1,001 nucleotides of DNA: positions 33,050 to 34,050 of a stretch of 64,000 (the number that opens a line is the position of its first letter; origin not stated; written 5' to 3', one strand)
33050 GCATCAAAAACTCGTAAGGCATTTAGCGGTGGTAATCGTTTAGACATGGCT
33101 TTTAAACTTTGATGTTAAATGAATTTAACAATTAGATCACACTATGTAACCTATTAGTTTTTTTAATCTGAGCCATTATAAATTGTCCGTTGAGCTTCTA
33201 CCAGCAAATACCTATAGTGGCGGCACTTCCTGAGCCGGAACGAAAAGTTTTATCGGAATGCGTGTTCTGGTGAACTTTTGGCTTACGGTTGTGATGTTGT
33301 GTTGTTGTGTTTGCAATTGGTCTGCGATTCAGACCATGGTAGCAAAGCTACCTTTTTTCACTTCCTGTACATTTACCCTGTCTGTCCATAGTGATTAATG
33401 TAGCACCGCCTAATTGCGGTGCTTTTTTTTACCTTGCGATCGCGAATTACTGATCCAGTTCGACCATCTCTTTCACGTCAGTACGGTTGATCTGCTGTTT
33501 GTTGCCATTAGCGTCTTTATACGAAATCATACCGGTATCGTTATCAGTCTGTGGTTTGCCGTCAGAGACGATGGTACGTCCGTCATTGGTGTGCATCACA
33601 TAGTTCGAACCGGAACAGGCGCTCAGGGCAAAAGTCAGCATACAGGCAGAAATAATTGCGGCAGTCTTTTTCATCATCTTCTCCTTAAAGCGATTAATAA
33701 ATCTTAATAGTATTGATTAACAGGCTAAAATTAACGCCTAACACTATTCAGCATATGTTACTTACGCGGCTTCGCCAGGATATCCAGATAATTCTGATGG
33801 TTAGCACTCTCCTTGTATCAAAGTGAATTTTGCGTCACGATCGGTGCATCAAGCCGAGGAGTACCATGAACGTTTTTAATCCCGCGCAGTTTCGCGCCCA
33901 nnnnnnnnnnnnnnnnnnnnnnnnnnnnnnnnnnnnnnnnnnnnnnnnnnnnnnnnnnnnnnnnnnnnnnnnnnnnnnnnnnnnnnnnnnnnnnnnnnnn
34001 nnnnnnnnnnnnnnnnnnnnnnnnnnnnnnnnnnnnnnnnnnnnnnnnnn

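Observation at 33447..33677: Duplicated DUF903 mini-lipoproteins ygdI (33447-33677) and ygdR (61419-61637), 28 kb apart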

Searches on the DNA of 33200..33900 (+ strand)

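Call 6: search_dna_similar(query=window:33200-33900:+, collection=ecoli_genomes, mode=near, max_rows=8)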
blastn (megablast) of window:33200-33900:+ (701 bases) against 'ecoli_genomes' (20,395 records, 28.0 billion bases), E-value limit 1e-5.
Records with a match: 5426; places in all: 5429; records where one place covers at least 80% of the query: 5424.
Genomes with a match: 5426 of 5426; with a place that covers at least 80% of the query: 5424. Places per genome that has any: lowest 1, median 1, highest 2. On chromosomes: 5428 places; on plasmids: 1.
Best place of each record, by identity: >=99% 5385; 95-99% 41.
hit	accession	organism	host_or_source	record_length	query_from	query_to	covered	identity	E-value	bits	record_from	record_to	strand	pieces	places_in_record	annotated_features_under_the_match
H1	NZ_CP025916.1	Escherichia coli strain 120899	Homo sapiens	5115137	1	701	100%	100.0%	0e+0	1295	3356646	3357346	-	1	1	ygdI: YgdI/YgdR family lipoprotein | csdA: cysteine desulfurase CsdA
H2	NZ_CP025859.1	Escherichia coli strain 504239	Homo sapiens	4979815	1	701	100%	100.0%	0e+0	1295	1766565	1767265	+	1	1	ygdI: YgdI/YgdR family lipoprotein | csdA: cysteine desulfurase CsdA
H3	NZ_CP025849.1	Escherichia coli strain 600468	Homo sapiens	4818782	1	701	100%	100.0%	0e+0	1295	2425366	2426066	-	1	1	ygdI: YgdI/YgdR family lipoprotein | csdA: cysteine desulfurase CsdA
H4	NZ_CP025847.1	Escherichia coli strain 602354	Homo sapiens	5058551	1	701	100%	100.0%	0e+0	1295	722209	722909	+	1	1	ygdI: YgdI/YgdR family lipoprotein | csdA: cysteine desulfurase CsdA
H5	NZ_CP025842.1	Escherichia coli strain 720632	Homo sapiens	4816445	1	701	100%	100.0%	0e+0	1295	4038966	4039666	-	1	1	ygdI: YgdI/YgdR family lipoprotein | csdA: cysteine desulfurase CsdA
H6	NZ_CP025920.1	Escherichia coli strain 103605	Homo sapiens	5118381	1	701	100%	100.0%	0e+0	1295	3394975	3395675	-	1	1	ygdI: YgdI/YgdR family lipoprotein | csdA: cysteine desulfurase CsdA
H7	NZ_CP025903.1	Escherichia coli strain 300709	Homo sapiens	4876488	1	701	100%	100.0%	0e+0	1295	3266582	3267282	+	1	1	ygdI: YgdI/YgdR family lipoprotein | csdA: cysteine desulfurase CsdA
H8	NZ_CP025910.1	Escherichia coli strain 204446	Homo sapiens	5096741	1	701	100%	100.0%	0e+0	1295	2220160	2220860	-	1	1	ygdI: YgdI/YgdR family lipoprotein | csdA: cysteine desulfurase CsdA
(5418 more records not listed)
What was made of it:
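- Closest known: DUF903 / YgdI-YgdR family lipoproteins. Different: The window's ygdI region is 100% identical to many E. coli genomes (call 6).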

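Call 9: get_annotated_region(hit=H2, flank=3000)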
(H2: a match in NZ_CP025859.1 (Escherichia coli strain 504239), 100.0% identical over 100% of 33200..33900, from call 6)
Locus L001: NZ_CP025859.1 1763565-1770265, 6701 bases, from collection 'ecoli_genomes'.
description: Escherichia coli strain 504239 chromosome, complete genome
organism: Escherichia coli strain 504239 (NCBI taxid 562)
replicon: chromosome; assembly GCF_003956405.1
host: Homo sapiens; source: stool; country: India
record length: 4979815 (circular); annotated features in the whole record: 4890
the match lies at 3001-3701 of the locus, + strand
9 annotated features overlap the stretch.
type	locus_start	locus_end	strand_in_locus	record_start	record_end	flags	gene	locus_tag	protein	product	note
CDS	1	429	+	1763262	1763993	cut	fucR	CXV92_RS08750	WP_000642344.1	L-fucose operon activator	-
CDS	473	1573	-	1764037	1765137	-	rlmM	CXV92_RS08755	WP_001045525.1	23S rRNA (cytidine(2498)-2'-O)-methyltransferase RlmM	-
CDS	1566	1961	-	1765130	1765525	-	ygdD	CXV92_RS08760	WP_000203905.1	DUF423 domain-containing protein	-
CDS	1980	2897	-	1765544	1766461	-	gcvA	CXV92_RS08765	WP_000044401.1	glycine cleavage system transcriptional regulator GcvA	-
CDS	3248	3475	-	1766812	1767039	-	ygdI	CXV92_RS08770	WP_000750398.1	YgdI/YgdR family lipoprotein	-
CDS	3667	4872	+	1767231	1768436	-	csdA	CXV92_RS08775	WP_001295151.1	cysteine desulfurase CsdA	-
CDS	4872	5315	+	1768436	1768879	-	csdE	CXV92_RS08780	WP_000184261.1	cysteine desulfurase sulfur acceptor subunit CsdE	-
CDS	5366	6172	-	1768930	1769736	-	tcdA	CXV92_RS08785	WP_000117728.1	tRNA cyclic N6-threonylcarbamoyladenosine(37) synthase TcdA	-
CDS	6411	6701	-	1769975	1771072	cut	mltA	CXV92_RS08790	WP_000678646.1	murein transglycosylase A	-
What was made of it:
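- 33447..33674 (-): ygdI coding sequence: 75 aa plus stop, DUF903 lipoprotein. RefSeq WP_000750398.1 'YgdI/YgdR family lipoprotein' (call 9).
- Checked: The 33447..33677(-) ORF is 76 aa, but RefSeq annotates 75 aa starting at the second ATG, 33674 (call 9).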

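Call 58: search_rna_families(sources=[L014, L015], threshold=gathering)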
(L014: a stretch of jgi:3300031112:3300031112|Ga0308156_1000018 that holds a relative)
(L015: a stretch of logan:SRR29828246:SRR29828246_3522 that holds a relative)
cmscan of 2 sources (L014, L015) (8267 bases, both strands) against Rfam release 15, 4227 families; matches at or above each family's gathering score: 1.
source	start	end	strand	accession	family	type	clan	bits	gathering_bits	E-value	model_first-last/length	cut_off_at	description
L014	2772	2977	-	RF00022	GcvB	Gene;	-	182.1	42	3.5e-43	1-204/204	no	GcvB RNA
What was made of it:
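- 33225..33430 (+): gcvB small RNA gene, the convergent neighbour of ygdI. The same arrangement is seen in orthologous locus L014 (call 58).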

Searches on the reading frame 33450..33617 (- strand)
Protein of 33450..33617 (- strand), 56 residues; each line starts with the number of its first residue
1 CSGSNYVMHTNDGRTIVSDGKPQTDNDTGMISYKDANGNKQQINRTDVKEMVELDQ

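Call 39: predict_structure(alignment_id=A1)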
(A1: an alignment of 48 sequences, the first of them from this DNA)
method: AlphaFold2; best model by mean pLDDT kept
length: 56 residues; sequences in the alignment: 48
mean_pLDDT: 90.5   pTM: 0.69
mean pLDDT of the five models: 90.5, 90.2, 89.0, 89.0, 88.5
residues with pLDDT >= 90: 45; 70-90: 7; 50-70: 3; < 50: 1
segments of 3 or more residues with pLDDT < 50: none
pLDDT, mean of each block of 10 residues (from residue 1): 82 94 93 92 96 84
secondary structure, 60 per line:
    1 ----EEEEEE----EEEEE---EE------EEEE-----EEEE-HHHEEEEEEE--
elements in order: E5-10 E15-19 E31-34 E40-43 E48-54
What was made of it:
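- On DUF903 / YgdI-YgdR family lipoprotein: AF2 model pLDDT 90.5 (call 39).
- Fold: AF2 model with pLDDT 90.5 and five strands, β1 starting at mature residue 5 (call 39).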
